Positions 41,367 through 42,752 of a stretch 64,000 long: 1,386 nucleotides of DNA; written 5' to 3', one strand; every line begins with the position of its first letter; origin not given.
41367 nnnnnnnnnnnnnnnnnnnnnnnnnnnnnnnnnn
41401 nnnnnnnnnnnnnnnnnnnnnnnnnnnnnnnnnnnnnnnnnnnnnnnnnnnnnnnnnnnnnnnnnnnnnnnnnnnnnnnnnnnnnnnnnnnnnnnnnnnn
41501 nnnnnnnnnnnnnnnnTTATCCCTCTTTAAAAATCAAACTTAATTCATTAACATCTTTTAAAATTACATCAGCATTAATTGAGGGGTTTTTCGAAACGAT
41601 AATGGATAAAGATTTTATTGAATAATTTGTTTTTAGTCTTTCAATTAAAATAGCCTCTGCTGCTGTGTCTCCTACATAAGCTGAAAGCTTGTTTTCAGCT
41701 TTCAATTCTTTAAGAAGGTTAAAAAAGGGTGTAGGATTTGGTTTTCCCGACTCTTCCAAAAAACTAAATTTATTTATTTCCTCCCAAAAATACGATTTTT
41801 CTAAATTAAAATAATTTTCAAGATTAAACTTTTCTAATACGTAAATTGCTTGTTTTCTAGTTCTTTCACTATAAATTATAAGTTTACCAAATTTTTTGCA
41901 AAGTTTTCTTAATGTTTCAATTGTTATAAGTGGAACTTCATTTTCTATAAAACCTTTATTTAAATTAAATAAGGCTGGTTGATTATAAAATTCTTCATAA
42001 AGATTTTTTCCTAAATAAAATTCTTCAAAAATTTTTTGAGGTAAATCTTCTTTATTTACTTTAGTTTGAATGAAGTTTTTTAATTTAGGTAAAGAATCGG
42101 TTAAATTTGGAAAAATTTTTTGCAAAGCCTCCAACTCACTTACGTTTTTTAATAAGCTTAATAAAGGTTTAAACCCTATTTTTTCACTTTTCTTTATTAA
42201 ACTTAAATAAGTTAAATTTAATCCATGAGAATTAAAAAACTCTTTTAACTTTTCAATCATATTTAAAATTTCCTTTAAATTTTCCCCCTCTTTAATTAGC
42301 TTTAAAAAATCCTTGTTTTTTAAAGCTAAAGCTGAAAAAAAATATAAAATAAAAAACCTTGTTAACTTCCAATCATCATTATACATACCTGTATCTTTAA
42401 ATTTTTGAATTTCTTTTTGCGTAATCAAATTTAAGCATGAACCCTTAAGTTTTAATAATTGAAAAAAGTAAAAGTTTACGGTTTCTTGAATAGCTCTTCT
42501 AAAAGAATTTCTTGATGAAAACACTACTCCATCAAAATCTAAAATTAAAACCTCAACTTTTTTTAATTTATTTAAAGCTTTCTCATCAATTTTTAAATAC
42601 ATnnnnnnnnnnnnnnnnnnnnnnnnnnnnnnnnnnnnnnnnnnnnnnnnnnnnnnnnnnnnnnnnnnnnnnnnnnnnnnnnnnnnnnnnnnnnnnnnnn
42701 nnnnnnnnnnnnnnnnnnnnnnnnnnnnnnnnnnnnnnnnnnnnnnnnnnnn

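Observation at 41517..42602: HAD-superfamily hydrolase between hisB and hisC: candidate for the missing archaeal histidinol-phosphate phosphatase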

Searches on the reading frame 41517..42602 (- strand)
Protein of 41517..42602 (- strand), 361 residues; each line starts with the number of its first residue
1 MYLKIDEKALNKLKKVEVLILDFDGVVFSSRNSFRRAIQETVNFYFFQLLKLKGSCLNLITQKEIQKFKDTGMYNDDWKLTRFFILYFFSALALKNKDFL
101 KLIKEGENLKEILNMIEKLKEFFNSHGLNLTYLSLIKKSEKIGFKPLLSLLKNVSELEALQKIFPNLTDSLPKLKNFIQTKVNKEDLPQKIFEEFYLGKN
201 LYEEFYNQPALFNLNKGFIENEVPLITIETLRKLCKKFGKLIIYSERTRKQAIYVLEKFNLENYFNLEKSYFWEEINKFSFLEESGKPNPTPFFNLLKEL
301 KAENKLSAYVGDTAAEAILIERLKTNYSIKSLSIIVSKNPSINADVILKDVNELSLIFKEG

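Call 3: search_protein_families(library=pfam, proteins=[window:41517-42602:-], max_evalue=0.01)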
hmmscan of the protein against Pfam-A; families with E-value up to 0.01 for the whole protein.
window:41517-42602:- (361 aa): 2 families
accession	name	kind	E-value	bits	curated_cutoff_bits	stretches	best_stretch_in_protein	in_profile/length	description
PF13419.12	HAD_2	-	9.2e-10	39.3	23.8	1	228-314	85-162/178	Haloacid dehalogenase-like hydrolase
PF00702.32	Hydrolase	-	2.4e-07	31.8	26.4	1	228-317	104-184/191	haloacid dehalogenase-like hydrolase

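Call 4: search_protein_families(library=ncbifam, proteins=[window:41517-42602:-], max_evalue=0.01)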
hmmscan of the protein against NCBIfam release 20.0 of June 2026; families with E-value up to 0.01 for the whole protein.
window:41517-42602:- (361 aa): 4 families
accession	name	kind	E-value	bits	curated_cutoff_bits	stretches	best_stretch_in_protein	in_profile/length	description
TIGR01548.1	HAD-SF-IA-hyp1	hypoth_equivalog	3.1e-23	82.4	140.2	1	18-318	2-192/197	TIGR01548 family HAD-type hydrolase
TIGR02009.1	PGMB-YQAB-SF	subfamily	0.00021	21.5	153.35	0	245-314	110-170/186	beta-phosphoglucomutase family hydrolase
TIGR01656.1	Histidinol-ppas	subfamily_domain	0.0017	18.3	84.15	0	284-323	99-138/149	histidinol-phosphate phosphatase domain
NF007019.0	PRK09484.1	equivalog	0.0079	15.9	208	0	1-27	10-36/187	3-deoxy-manno-octulosonate-8-phosphatase KdsC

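Call 5: find_homologous_proteins(query=window:41517-42602:-)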
Query window:41517-42602:- (361 aa): 18 proteins with E <= 0.001 among 8000 candidates.
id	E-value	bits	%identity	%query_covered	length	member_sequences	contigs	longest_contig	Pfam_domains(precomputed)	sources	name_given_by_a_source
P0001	1.1e-223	760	99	100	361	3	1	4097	PF13419.13,PF00702.33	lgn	-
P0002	1.1e-170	585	80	100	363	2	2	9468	PF13419.13,PF00702.33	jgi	jgi:HAD superfamily hydrolase (TIGR01548 family)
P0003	6.7e-165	566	77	98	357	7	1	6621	PF13419.13,PF00702.33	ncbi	ncbi:MAG: HAD hydrolase-like protein [Candidatus Bathyarchaeia archaeon]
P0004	1.3e-158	546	73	99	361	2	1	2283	PF13419.13,PF00702.33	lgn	-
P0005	4.0e-158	544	76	99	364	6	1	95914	PF13419.13,PF00702.33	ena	-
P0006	6.8e-158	543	76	97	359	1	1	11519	PF13419.13,PF00702.33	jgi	jgi:phosphoglycolate phosphatase-like HAD superfamily hydrolase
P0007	1.3e-157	542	76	97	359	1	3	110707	PF13419.13,PF00702.33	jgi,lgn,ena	-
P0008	2.7e-157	541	76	97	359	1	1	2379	PF13419.13,PF00702.33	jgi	jgi:phosphoglycolate phosphatase-like HAD superfamily hydrolase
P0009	4.5e-157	541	76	99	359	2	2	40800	PF13419.13,PF00702.33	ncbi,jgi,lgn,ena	-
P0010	6.1e-154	530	73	97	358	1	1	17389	PF13419.13,PF00702.33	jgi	jgi:HAD superfamily hydrolase (TIGR01548 family)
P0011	2.0e-74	269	43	97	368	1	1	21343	PF13419.13,PF00702.33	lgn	-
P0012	5.2e-73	264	44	97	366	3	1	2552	PF13419.13,PF00702.33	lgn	-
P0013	4.1e-71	258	76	50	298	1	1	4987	PF13419.13,PF00702.33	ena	-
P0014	8.6e-42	162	32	99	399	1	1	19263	PF13419.13,PF00702.33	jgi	-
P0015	8.6e-11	60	35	21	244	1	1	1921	PF13419.13,PF00702.33,PF13242.13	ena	-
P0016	2.7e-8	52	37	20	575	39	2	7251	PF13419.13,PF00155.28,PF00702.33,PF00266.26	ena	-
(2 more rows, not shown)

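Call 6: search_solved_structures(query=window:41517-42602:-, max_evalue=1, show_alignments=2)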
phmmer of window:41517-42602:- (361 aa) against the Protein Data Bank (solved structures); distinct sequences matched with E-value up to 1: 4.
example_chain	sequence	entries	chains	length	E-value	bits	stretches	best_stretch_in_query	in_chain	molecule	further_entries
6iah_A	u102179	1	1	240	0.0049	19.4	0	19-93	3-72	Hydrolase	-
1qyi_A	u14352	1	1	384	0.006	19.1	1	186-297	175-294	hypothetical protein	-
2nyv_A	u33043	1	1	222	0.032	16.7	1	223-325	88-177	Phosphoglycolate phosphatase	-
2yy6_A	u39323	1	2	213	0.033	16.7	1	229-325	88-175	phosphoglycolate phosphatase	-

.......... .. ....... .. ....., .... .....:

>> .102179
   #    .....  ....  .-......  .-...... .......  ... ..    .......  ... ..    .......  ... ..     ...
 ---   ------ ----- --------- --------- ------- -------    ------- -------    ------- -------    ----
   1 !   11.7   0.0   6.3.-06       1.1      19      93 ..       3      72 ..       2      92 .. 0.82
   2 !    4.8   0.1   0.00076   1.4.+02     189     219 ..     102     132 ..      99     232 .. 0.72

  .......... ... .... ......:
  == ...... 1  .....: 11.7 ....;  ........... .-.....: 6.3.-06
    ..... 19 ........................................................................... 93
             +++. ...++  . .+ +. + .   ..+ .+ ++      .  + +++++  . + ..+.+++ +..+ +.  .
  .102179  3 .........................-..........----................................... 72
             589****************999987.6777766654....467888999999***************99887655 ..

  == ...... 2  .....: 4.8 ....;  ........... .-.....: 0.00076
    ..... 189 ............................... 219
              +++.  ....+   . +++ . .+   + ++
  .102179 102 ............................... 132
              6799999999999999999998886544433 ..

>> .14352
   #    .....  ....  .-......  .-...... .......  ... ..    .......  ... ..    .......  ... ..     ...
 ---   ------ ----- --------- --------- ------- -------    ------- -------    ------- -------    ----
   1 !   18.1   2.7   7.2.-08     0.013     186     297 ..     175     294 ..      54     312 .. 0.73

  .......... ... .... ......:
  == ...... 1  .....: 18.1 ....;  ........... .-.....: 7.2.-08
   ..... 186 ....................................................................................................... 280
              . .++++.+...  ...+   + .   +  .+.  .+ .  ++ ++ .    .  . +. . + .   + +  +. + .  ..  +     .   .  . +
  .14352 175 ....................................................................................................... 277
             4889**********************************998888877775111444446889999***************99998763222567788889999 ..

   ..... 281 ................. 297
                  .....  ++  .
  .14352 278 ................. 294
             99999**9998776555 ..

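Call 17: find_related_loci(query=A1, collection=genome_contigs, flank=6000)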
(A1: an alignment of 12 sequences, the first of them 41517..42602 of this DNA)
Query A1 (361 aa) in genome_contigs; peptide patterns used: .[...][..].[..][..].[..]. (x = any residue, [..] = any of these).
67 stretches matched a pattern; 50 encode a relative of the query (tblastn E <= 1e-3); 50 distinct loci.
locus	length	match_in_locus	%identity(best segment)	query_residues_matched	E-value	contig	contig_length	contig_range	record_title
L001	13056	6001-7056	76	8-358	5e-165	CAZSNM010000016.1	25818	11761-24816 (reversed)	MAG TPA_asm: uncultured Candidatus Bathyarchaeia archaeon isolate SRP104967_co1_100 genome assembly, contig: NODE_620_le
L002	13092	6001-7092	32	1-357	5e-53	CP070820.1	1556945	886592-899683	MAG: Candidatus Bathyarchaeum sp. isolate bin115 chromosome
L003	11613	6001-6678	42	13-359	3e-10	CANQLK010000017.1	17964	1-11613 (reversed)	MAG: Candidatus Gastranaerophilales bacterium isolate Lapin-015__bin52 genome assembly, contig: Lapin-015__NODE_2905_len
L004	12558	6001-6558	39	7-318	7e-10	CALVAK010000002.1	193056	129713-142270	MAG: Candidatus Gastranaerophilales bacterium isolate BRZ_CG__bin97 genome assembly, contig: BRZ_CG__NODE_75_length_1930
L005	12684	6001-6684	29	8-355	2e-9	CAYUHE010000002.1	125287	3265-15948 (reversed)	MAG TPA_asm: uncultured Gammaproteobacteria bacterium isolate SRP284006_co1_20 genome assembly, contig: NODE_133_length_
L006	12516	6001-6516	39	19-316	2e-9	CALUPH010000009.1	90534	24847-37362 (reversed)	MAG: Candidatus Gastranaerophilales bacterium isolate BRZ_CB__bin30 genome assembly, contig: BRZ_CB__NODE_326_length_905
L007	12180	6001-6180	44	16-85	4e-9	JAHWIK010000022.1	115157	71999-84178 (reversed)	MAG: Candidatus Woesearchaeota archaeon isolate YT1_182 k127_46713792, whole genome shotgun sequence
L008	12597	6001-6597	29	14-341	5e-9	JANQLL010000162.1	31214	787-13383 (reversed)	MAG: Candidatus Gastranaerophilales bacterium isolate PL25a_bin.58 k99_1908485, whole genome shotgun sequence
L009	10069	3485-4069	28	18-341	4e-9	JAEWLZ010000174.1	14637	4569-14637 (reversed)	MAG: Cyanobacteria bacterium OH_PDB_112 k127_327798, whole genome shotgun sequence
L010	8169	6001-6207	37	7-85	5e-9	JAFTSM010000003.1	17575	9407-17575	MAG: Candidatus Gastranaerophilales bacterium isolate RGIG4109 Roe_deer_Cecum.Co__c38672, whole genome shotgun sequence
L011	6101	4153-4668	37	19-316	9e-9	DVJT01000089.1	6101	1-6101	MAG TPA_asm: Candidatus Avigastranaerophilus faecigallinarum isolate 5572 CHK22__C133320_L6101_ERR2241687, whole genome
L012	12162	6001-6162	39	19-82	7e-9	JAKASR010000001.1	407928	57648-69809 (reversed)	MAG: Acidobacteria bacterium isolate YP1.bin64 NODE_20_length_407928_cov_4.148879, whole genome shotgun sequence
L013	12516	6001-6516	37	19-316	9e-9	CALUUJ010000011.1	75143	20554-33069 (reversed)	MAG: Candidatus Gastranaerophilales bacterium isolate BRZ_SM__bin97 genome assembly, contig: BRZ_SM__NODE_332_length_751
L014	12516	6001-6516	37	19-316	1e-8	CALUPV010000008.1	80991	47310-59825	MAG: Candidatus Gastranaerophilales bacterium isolate BRZ_CG__bin87 genome assembly, contig: BRZ_CG__NODE_491_length_809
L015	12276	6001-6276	32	11-128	1e-8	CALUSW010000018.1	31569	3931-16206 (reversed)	MAG: Candidatus Gastranaerophilales bacterium isolate BRZ_DE__bin55 genome assembly, contig: BRZ_DE__NODE_1427_length_31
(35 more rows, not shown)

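Call 22: search_protein_representatives(protein=window:41517-42602:-)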
Query: 361 residues. Proteins with E-value up to 0.001 (for the whole library): 495; up to 1e-10: 189; up to 1e-30: 16. The best 150 are listed.
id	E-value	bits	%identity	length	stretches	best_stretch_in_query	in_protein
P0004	4.2e-159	545.7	74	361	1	3-359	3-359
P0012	1.7e-73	264.3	46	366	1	13-359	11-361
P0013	1.3e-71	258.1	72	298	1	162-358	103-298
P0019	5.3e-53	196.9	36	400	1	12-325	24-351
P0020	1.6e-52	195.3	38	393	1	18-358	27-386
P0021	1.3e-48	182.4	37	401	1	13-325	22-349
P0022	9.4e-48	179.6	33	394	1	2-331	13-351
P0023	9.8e-48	179.6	38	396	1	7-326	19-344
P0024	4.8e-46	174.0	34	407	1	7-358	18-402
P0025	1.8e-45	172.1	36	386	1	10-359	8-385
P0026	3.6e-45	171.1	34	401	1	7-349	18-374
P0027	7.6e-43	163.5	36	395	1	11-354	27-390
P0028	1.4e-40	156.1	33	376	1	13-354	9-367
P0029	3.1e-39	151.6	33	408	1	8-325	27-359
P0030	1.2e-36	143.1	36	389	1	5-337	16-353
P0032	2.4e-28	115.8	28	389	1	5-342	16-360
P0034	2.7e-26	109.1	31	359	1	14-339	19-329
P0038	1.1e-22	97.2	30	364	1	13-348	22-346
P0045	6.8e-21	91.3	29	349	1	14-319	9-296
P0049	1.5e-20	90.2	34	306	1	17-353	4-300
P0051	3.7e-20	88.9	32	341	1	13-353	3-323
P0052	4.1e-20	88.8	29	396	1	7-322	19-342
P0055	9.7e-19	84.2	33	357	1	11-323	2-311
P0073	1.5e-16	77.1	30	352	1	17-315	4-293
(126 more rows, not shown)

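Call 23: list_cluster_members(proteins=[P0019, P0020, P0025, P0028, P0034, P0038, P0045, P0049, P0051, P0073])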
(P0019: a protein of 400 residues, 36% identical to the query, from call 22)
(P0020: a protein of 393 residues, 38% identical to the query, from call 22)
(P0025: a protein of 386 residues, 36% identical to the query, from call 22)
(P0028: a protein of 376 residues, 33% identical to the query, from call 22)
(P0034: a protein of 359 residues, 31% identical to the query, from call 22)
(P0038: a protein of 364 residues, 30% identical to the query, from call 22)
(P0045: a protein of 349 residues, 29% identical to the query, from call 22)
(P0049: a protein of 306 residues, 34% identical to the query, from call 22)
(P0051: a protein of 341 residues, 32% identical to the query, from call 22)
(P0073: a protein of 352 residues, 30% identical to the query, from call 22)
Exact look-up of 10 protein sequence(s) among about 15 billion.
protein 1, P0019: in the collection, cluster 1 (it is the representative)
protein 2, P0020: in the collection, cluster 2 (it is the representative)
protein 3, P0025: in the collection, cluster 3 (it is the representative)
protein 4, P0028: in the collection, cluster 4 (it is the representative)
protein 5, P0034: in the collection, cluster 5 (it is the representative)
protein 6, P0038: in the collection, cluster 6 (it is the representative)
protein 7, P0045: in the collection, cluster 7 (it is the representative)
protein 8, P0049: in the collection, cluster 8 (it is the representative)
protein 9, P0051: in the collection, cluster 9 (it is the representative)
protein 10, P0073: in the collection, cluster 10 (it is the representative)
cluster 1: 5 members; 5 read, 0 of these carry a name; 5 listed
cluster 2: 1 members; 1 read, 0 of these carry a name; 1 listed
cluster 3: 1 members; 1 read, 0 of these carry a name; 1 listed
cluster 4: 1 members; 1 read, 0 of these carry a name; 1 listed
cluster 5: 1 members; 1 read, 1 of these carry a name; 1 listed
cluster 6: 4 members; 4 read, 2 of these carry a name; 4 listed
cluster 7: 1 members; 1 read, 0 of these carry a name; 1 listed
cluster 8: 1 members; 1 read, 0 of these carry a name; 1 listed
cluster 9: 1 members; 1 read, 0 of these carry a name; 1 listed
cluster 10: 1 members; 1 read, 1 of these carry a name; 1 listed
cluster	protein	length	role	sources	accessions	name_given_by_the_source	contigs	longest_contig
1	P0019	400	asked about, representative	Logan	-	-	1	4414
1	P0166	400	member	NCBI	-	-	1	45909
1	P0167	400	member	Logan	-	-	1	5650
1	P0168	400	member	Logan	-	-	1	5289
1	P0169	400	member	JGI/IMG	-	-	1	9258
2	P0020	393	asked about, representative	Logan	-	-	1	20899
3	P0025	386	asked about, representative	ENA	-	-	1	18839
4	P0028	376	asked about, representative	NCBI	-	-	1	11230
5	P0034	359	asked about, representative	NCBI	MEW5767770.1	MAG: HAD family hydrolase [bacterium]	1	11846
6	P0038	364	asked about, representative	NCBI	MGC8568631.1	MAG: HAD family hydrolase [Nitrososphaeria archaeon]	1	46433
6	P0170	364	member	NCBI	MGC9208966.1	MAG: HAD family hydrolase [Nitrososphaeria archaeon]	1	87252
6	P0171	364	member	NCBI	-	-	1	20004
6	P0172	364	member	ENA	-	-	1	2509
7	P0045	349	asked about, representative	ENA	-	-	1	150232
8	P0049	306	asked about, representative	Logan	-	-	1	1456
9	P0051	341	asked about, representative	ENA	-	-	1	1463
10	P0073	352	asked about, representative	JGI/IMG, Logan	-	HAD superfamily hydrolase (TIGR01548 family)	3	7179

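Call 24: predict_structure(alignment_id=A1)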
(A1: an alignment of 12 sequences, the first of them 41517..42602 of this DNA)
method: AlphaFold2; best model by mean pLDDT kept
length: 361 residues; sequences in the alignment: 12
mean_pLDDT: 89.4   pTM: 0.86
mean pLDDT of the five models: 89.4, 89.2, 87.6, 86.9, 83.1
residues with pLDDT >= 90: 240; 70-90: 103; 50-70: 13; < 50: 5
segments of 3 or more residues with pLDDT < 50: 1-3
pLDDT, mean of each block of 10 residues (from residue 1): 65 93 95 92 93 84 89 77 96 92 78 90 89 93 95 88 94 89 79 94 92 88 95 96 95 97 97 90 76 96 95 89 93 88 87 82 33
secondary structure, 60 per line:
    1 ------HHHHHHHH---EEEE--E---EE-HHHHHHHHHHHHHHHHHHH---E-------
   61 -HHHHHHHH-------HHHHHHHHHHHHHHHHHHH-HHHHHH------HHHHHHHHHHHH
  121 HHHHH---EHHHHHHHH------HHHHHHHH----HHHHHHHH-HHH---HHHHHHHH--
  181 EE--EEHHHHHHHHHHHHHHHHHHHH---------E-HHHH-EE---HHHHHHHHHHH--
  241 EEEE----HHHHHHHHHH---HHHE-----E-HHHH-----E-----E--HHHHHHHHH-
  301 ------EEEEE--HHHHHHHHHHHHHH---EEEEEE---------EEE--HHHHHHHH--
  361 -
elements in order: H7-14 E18-21 H31-49 H62-69 H77-95 H97-102 H109-125 H130-137 H144-151 H156-163 H171-178 H187-206 H218-221 H228-238 E241-244 H249-258 H273-276 H291-299 E307-311 H314-327 E331-336 E346-348 H351-358

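Call 27: fold_search(model_id=the predicted structure, library=pdb)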
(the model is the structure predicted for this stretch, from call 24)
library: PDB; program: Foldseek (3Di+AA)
matches with E <= 10: 462; with E <= 0.001: 11
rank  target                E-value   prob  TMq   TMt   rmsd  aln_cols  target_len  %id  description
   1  1qyi                  3.7e-10  1.00  0.57  0.54   7.6       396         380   17  X-RAY STRUCTURE OF Q8NW41 NORTHEAST STRUCTURAL GENOMICS CONSORTIUM TARGET ZR25. (released 2003-12-02)
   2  6iah                  3.3e-08  1.00  0.48  0.70   9.4       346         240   17  Phosphatase Tt82 from Thermococcus thioreducens (released 2019-08-14)
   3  2hsz_A                1.2e-04  1.00  0.43  0.66   8.8       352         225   11  Crystal structure of a predicted phosphoglycolate phosphatase (hs_0176) from haemophilus somnus 129pt at 1.90 A resolu (released 2006-08-15)
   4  2hi0_A                1.2e-04  1.00  0.41  0.58   8.4       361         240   13  Crystal structure of putative phosphoglycolate phosphatase (YP_619066.1) from Lactobacillus delbrueckii subsp. bulgari (released 2006-08-15)
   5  7arp_B                2.6e-04  1.00  0.37  0.57  10.5       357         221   13  Native L-2-haloacid dehalogenase from Zobellia galactanivorans (released 2021-09-08)
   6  6z1k                  2.7e-04  1.00  0.37  0.55  11.4       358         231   13  A de novo Enzyme for the Morita-Baylis-Hillman Reaction BH32.6 (released 2021-08-25)
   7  8bp1                  5.7e-04  1.00  0.36  0.52  11.9       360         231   14  Crystal structure of BHMeHis1.0, an engineered enzyme for the Morita-Baylis-Hillman reaction (released 2024-02-28)
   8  2nyv                  6.9e-04  1.00  0.37  0.59  10.1       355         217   14  X-ray crystal structure of a phosphoglycolate phosphatase from Aquifex aeolicus (released 2006-12-05)
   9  7asz_B                6.9e-04  1.00  0.35  0.54  11.6       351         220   14  L-2-haloacid dehalogenase H190A mutant from Zobellia galactanivorans (released 2021-09-08)
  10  7qnm_C                7.2e-04  1.00  0.38  0.59  10.7       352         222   13  Crystallization and structural analyses of ZgHAD, a L-2-haloacid dehalogenase from the marine Flavobacterium Zobellia  (released 2022-12-21)
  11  1yns                  8.4e-04  1.00  0.36  0.48  11.4       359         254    9  Crystal Structure Of Human Enolase-phosphatase E1 and its complex with a substrate analog (released 2005-05-17)
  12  3qu7_B                1.0e-03  1.00  0.34  0.51  10.3       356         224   13  Crystal structure of pyrophosphatase from bacteroides thetaiotaomicron, asp13asn mutant complexed with calcium and pho (released 2011-04-27)
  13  3qxg_A                1.1e-03  1.00  0.34  0.52  10.7       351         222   14  Crystal structure of pyrophosphatase from bacteroides thetaiotaomicron complexed with calcium, a closed cap conformati (released 2011-04-27)
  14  2go7_C                1.2e-03  1.00  0.37  0.62  10.3       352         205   12  CRYSTAL STRUCTURE OF A HYDROLASE FROM HALOACID DEHALOGENASE-LIKE FAMILY (SP_2064) FROM STREPTOCOCCUS PNEUMONIAE TIGR4  (released 2006-05-23)
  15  7asz_A                1.2e-03  1.00  0.35  0.54  11.9       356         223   14  L-2-haloacid dehalogenase H190A mutant from Zobellia galactanivorans (released 2021-09-08)
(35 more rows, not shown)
